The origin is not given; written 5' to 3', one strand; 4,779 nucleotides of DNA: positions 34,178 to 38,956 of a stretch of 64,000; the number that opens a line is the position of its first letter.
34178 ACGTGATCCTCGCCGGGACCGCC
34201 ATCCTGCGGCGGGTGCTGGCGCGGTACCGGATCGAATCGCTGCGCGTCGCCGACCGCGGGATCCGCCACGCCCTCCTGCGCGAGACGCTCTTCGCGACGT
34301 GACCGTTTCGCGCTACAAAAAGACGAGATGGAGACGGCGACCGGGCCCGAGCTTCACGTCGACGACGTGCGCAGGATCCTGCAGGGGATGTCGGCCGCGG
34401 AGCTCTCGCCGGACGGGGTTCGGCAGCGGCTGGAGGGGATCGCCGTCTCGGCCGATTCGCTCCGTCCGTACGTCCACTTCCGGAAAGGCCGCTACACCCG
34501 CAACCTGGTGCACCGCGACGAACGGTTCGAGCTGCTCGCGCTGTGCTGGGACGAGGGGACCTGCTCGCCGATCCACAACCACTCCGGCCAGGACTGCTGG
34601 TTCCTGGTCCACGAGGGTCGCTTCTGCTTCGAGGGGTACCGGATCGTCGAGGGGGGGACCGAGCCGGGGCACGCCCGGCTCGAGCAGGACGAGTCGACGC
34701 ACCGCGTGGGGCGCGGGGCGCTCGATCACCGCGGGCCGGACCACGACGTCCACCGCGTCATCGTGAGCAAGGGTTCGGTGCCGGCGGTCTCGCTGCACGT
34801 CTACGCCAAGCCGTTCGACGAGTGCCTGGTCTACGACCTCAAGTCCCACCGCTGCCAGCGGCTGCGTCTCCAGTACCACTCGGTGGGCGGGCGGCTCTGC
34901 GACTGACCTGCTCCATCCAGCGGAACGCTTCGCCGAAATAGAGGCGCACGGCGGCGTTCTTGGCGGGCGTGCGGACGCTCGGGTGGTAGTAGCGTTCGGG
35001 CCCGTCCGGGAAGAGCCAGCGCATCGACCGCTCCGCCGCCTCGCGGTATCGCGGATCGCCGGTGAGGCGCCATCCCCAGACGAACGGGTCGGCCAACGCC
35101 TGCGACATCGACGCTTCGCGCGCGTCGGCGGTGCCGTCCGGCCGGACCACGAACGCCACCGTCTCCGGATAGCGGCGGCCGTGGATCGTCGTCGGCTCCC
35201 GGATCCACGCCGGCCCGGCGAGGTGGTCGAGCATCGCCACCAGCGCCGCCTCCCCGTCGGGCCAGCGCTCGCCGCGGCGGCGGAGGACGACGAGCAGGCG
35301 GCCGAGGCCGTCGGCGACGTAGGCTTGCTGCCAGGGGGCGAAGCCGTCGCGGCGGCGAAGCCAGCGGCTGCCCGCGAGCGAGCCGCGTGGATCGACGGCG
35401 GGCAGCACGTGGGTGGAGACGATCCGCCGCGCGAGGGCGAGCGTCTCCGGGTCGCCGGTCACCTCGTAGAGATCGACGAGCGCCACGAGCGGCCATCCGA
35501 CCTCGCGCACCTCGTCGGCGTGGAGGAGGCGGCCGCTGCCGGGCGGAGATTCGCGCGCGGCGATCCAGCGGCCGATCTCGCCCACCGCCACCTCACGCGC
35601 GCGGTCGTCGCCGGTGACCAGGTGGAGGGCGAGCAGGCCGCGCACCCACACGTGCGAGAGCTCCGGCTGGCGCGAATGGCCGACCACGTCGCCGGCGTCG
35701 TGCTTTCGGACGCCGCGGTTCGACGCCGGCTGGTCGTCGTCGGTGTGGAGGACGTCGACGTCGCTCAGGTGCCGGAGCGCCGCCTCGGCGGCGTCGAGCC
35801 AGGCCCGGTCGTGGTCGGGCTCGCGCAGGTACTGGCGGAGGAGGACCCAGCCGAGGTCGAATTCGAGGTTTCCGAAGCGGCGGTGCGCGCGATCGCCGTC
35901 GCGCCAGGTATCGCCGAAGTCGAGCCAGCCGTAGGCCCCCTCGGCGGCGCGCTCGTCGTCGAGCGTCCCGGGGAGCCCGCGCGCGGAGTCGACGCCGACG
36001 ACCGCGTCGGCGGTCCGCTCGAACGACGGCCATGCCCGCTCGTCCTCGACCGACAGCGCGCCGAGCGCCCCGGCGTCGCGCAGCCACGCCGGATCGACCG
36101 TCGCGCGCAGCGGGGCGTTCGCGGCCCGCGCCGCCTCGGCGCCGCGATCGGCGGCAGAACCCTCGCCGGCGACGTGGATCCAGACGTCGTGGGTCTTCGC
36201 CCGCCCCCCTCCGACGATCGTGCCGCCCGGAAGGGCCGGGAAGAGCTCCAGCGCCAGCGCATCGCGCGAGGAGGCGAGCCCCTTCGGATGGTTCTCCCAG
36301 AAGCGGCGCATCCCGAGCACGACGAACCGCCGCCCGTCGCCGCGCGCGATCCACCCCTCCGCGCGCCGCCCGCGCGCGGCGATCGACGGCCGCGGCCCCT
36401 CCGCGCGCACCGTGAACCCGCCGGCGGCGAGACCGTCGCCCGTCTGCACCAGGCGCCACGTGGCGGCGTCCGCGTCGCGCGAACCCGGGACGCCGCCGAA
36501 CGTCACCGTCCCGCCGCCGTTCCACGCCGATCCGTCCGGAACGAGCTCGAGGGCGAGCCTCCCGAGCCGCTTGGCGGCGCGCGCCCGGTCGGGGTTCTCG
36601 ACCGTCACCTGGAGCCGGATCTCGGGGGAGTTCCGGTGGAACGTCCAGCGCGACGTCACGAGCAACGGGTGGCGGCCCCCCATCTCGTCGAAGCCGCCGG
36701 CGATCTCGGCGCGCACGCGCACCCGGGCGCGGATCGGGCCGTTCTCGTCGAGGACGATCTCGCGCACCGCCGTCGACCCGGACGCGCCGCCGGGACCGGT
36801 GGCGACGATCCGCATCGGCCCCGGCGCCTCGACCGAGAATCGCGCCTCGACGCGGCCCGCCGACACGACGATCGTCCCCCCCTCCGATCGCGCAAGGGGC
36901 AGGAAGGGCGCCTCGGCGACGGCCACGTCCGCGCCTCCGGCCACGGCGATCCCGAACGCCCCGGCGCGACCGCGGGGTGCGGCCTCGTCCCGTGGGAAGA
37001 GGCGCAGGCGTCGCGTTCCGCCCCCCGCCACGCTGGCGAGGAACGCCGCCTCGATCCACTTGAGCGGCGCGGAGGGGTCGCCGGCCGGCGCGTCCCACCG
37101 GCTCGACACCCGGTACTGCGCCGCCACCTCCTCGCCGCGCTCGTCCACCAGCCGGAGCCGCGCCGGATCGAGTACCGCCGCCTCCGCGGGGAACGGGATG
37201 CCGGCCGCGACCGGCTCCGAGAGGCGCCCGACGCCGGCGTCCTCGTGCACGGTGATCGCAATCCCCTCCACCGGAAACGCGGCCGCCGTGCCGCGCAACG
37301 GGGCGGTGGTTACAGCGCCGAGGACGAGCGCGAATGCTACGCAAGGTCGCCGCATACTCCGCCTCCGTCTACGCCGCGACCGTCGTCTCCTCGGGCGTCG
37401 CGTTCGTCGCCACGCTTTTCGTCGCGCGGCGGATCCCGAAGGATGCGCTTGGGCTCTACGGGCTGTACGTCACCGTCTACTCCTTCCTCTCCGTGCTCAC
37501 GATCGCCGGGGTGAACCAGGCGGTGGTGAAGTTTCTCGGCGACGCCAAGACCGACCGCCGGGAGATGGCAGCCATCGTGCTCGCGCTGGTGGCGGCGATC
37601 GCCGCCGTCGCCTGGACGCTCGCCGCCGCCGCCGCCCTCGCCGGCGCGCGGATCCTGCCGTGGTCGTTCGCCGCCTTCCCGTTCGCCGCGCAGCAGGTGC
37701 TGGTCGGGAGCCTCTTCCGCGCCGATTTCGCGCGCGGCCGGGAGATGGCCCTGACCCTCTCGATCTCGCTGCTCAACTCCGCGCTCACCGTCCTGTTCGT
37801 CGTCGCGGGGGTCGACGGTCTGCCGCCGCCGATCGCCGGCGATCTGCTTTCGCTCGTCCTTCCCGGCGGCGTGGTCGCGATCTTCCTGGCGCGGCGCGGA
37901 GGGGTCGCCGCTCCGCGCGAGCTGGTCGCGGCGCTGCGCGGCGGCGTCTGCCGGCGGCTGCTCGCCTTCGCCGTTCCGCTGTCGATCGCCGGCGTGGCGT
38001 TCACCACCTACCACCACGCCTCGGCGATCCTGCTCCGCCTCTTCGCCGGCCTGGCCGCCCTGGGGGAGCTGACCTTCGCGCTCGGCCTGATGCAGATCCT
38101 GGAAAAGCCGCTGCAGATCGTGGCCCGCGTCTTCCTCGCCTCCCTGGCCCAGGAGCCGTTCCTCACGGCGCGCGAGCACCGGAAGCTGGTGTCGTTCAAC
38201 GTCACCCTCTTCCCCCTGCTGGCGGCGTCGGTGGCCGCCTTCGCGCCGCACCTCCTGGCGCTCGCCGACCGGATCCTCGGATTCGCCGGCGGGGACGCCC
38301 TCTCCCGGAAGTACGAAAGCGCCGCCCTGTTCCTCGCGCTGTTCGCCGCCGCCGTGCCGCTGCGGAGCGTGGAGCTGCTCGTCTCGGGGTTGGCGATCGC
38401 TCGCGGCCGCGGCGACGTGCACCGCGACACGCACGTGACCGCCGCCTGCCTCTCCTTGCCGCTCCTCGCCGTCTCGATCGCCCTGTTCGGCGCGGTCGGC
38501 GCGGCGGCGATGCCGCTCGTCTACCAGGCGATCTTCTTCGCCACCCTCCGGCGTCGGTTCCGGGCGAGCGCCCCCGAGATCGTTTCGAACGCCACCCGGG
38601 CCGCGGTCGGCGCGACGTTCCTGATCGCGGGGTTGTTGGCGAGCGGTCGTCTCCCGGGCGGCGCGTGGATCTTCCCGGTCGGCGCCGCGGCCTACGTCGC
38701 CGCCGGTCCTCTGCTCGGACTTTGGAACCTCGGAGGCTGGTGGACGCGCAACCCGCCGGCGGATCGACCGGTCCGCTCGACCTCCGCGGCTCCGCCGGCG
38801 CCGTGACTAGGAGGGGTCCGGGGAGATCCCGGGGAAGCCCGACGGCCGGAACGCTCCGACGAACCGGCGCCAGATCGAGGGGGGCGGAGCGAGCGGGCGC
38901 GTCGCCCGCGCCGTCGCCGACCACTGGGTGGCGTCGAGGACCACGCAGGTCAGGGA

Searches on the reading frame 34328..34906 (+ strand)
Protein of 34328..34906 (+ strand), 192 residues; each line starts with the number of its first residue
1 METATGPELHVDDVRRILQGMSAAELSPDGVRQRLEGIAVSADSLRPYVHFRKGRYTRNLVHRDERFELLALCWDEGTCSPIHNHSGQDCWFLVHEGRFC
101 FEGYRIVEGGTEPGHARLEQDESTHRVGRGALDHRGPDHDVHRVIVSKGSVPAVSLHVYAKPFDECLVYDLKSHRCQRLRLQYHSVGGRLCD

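Call 36: search_protein_families(library=pfam, proteins=[window:34328-34906:+], max_evalue=0.001)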
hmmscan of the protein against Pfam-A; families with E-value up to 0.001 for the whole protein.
window:34328-34906:+ (192 aa): 1 family
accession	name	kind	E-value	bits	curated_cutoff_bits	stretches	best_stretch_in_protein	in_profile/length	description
PF05995.18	CDO_I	-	3e-18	66.4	23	1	9-170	11-168/170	Cysteine dioxygenase type I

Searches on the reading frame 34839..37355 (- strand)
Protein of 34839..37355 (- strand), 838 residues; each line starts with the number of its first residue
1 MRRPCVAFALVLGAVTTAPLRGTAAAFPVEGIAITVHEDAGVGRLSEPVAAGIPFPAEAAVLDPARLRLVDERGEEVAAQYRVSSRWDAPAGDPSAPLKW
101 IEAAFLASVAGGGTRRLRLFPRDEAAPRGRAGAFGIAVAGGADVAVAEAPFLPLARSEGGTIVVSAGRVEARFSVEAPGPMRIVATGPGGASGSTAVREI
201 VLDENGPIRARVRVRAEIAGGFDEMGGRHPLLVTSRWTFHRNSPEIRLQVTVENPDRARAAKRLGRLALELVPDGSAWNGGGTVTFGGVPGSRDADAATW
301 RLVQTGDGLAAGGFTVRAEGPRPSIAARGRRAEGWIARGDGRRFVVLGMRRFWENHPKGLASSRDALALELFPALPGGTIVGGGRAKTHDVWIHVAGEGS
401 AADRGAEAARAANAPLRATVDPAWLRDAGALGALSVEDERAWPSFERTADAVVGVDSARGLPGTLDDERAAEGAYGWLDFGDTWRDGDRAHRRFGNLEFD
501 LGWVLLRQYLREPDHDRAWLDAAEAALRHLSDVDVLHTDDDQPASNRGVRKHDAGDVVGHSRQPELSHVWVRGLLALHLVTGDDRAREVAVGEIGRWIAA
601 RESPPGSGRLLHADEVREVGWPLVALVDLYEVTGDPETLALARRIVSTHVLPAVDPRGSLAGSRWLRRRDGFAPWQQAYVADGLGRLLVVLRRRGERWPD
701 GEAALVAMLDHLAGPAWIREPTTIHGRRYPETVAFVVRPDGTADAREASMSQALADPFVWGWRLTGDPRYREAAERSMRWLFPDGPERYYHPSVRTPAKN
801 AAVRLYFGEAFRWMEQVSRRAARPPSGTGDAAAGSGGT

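Call 36: search_protein_families(library=pfam, proteins=[window:34839-37355:-], max_evalue=0.001)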
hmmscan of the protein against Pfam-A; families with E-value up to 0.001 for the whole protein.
window:34839-37355:- (838 aa): 2 families
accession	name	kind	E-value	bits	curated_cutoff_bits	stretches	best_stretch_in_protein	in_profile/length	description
PF07944.18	Beta-AFase-like_GH127_cat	-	4.7e-07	29.6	24.9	1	570-651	130-209/376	Beta-L-arabinofuranosidase, GH127 catalytic domain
PF21345.3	PcRGLX_2nd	-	0.00035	20.1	23.5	0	326-361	239-274/360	PcRGLX-like protein central beta sandwich domain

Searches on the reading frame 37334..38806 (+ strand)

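Call 36: search_protein_families(library=pfam, proteins=[window:37334-38806:+], max_evalue=0.001)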
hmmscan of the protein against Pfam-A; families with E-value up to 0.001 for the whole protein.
window:37334-38806:+ (490 aa): 2 families
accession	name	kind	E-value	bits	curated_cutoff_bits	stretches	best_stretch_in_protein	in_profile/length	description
PF01943.22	Polysacc_synt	-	2.4e-11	44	28.2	1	12-257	8-255/274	Polysaccharide biosynthesis protein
PF13440.11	Polysacc_synt_3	-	0.00016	21.4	23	1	30-273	2-245/293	Polysaccharide biosynthesis protein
